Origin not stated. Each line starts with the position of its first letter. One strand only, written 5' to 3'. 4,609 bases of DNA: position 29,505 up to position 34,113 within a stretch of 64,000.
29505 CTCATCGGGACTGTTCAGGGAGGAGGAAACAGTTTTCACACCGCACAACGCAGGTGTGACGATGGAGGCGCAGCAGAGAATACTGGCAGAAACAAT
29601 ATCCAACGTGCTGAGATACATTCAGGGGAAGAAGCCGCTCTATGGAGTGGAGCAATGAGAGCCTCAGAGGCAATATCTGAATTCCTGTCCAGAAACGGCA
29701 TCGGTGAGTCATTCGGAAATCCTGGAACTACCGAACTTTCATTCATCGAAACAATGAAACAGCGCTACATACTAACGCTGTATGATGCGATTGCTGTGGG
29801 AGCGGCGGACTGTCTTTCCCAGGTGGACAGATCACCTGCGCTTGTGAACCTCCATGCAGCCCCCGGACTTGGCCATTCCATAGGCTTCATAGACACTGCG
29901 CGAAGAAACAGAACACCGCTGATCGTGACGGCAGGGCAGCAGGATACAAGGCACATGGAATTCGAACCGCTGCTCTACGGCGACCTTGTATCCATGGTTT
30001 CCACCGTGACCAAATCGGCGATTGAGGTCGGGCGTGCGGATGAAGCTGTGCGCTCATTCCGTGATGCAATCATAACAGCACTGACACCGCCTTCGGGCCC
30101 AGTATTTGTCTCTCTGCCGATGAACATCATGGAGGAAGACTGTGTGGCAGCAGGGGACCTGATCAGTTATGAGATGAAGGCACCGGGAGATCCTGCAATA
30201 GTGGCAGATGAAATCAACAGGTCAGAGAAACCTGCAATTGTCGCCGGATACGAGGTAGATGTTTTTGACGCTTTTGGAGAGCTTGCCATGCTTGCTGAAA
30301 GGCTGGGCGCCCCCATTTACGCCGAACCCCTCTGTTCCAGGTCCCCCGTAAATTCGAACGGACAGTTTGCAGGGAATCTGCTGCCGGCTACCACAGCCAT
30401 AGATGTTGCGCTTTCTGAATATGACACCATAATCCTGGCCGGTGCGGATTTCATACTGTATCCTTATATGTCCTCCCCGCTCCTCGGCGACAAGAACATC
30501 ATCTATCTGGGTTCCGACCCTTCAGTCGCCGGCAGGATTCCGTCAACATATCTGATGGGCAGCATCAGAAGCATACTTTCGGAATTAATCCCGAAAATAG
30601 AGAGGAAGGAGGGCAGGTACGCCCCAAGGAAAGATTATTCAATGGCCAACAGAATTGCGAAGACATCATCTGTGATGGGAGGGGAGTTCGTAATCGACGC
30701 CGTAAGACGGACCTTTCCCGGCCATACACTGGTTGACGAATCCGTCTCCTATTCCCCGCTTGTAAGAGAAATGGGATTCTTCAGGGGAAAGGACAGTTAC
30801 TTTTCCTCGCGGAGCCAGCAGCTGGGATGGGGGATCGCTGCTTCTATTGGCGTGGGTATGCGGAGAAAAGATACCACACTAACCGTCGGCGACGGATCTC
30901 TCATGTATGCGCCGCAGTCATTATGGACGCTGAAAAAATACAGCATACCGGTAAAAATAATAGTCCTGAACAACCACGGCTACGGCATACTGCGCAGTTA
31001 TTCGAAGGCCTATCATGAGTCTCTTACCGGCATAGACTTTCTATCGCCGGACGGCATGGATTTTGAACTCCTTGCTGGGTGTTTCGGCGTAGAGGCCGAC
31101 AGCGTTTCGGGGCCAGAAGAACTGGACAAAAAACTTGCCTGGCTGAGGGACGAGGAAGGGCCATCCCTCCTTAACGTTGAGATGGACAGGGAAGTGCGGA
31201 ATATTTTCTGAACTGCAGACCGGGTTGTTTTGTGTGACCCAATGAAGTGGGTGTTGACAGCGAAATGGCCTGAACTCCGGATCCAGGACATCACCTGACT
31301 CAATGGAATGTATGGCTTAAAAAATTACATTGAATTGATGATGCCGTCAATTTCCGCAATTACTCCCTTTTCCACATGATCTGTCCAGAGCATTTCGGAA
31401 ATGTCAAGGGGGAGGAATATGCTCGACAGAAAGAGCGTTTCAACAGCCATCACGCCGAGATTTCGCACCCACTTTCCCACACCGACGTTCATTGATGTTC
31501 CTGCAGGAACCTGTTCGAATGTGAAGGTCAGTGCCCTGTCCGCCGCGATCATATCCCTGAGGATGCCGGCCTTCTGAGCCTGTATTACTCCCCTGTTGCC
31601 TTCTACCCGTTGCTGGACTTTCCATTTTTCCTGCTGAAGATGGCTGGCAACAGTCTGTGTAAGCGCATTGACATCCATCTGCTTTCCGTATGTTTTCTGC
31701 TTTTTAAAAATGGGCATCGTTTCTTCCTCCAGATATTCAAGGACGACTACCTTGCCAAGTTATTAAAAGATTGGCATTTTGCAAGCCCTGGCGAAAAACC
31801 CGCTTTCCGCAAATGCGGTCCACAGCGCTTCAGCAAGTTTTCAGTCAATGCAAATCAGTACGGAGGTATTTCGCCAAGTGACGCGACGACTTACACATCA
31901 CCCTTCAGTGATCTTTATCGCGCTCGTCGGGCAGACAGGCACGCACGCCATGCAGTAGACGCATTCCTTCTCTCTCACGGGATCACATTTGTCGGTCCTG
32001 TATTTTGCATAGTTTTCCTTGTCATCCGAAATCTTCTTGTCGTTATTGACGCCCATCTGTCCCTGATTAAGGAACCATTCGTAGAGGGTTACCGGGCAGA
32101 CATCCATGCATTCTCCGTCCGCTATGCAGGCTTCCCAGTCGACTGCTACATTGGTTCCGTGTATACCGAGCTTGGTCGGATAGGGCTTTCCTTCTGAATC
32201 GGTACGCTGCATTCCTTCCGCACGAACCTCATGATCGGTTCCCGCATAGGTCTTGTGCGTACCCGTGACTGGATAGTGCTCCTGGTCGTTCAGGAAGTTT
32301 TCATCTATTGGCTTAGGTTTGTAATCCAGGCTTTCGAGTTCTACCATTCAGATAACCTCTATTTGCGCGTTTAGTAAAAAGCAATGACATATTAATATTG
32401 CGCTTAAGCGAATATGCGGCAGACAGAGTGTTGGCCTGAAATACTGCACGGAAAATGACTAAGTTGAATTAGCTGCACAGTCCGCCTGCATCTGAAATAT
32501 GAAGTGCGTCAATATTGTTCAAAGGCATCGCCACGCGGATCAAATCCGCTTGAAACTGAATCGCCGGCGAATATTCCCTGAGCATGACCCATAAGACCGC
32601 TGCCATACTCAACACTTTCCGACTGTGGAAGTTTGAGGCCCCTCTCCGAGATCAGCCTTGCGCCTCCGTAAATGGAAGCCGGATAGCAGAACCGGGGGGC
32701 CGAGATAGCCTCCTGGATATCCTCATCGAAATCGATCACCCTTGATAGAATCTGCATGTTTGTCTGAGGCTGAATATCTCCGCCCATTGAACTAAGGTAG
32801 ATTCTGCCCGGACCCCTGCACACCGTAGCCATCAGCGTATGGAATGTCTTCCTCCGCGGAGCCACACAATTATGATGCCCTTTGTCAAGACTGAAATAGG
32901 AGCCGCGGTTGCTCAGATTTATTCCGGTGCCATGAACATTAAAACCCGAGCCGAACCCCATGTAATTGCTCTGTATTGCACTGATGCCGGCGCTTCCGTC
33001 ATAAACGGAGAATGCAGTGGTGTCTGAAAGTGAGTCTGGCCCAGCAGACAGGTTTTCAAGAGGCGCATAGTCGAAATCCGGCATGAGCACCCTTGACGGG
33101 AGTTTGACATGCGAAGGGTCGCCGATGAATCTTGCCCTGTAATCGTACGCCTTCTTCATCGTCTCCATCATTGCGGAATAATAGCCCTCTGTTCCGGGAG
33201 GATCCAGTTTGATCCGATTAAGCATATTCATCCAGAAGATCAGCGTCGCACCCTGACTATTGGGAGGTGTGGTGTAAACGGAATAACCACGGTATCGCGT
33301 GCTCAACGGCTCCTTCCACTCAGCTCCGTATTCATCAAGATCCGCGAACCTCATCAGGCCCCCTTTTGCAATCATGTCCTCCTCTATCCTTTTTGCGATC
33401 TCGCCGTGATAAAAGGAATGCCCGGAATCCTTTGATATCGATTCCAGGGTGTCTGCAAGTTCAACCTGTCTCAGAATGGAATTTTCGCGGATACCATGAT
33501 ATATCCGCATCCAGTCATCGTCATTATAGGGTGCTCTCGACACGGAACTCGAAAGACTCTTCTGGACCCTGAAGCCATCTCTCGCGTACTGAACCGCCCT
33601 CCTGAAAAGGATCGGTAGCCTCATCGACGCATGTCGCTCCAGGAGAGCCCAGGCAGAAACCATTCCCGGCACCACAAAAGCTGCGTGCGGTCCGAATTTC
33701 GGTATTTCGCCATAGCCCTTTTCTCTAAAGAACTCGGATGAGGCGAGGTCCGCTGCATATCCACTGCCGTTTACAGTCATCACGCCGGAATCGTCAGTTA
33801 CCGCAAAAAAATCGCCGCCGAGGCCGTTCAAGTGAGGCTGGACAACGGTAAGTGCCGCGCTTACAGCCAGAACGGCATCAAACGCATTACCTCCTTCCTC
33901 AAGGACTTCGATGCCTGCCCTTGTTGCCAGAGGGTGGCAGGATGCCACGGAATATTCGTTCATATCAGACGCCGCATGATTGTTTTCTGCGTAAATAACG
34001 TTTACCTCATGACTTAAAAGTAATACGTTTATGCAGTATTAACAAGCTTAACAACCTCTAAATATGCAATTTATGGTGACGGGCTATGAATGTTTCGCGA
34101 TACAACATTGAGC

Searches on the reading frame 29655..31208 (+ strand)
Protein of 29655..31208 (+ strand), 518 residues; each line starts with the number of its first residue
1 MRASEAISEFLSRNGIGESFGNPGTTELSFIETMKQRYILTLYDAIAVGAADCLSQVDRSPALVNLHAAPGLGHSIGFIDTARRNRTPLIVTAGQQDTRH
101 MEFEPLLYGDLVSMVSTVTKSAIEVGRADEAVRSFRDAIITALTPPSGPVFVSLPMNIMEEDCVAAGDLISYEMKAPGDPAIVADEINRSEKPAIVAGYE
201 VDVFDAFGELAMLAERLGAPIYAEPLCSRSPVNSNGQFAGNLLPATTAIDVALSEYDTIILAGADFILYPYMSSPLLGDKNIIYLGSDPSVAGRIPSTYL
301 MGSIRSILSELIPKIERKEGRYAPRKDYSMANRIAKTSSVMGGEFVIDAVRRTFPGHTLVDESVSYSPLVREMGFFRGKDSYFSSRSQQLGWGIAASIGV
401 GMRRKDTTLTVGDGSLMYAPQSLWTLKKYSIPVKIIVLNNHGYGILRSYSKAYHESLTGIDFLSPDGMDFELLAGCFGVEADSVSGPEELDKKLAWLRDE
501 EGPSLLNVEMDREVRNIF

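Call 74: search_protein_families(library=pfam, proteins=[window:29655-31208:+], max_evalue=0.00001)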
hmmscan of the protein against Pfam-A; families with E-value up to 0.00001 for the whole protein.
window:29655-31208:+ (518 aa): 3 families
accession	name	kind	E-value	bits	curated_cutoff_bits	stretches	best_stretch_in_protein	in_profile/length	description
PF02775.26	TPP_enzyme_C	-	1.5e-21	77.2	21.9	1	381-508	20-151/151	Thiamine pyrophosphate enzyme, C-terminal TPP binding domain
PF02776.23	TPP_enzyme_N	-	1.7e-16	60.5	26.8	1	1-102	1-106/119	Thiamine pyrophosphate enzyme, N-terminal TPP binding domain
PF00205.28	TPP_enzyme_M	-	9.8e-14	51.7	30.4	1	183-311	4-137/137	Thiamine pyrophosphate enzyme, central domain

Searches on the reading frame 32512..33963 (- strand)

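Call 74: search_protein_families(library=pfam, proteins=[window:32512-33963:-], max_evalue=0.00001)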
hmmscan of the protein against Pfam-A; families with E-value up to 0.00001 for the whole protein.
window:32512-33963:- (484 aa): 1 family
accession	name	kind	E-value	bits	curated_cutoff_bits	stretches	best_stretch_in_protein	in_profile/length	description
PF01019.26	G_glu_transpept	-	1.6e-93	314.7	27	1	19-426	2-451/512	Gamma-glutamyltranspeptidase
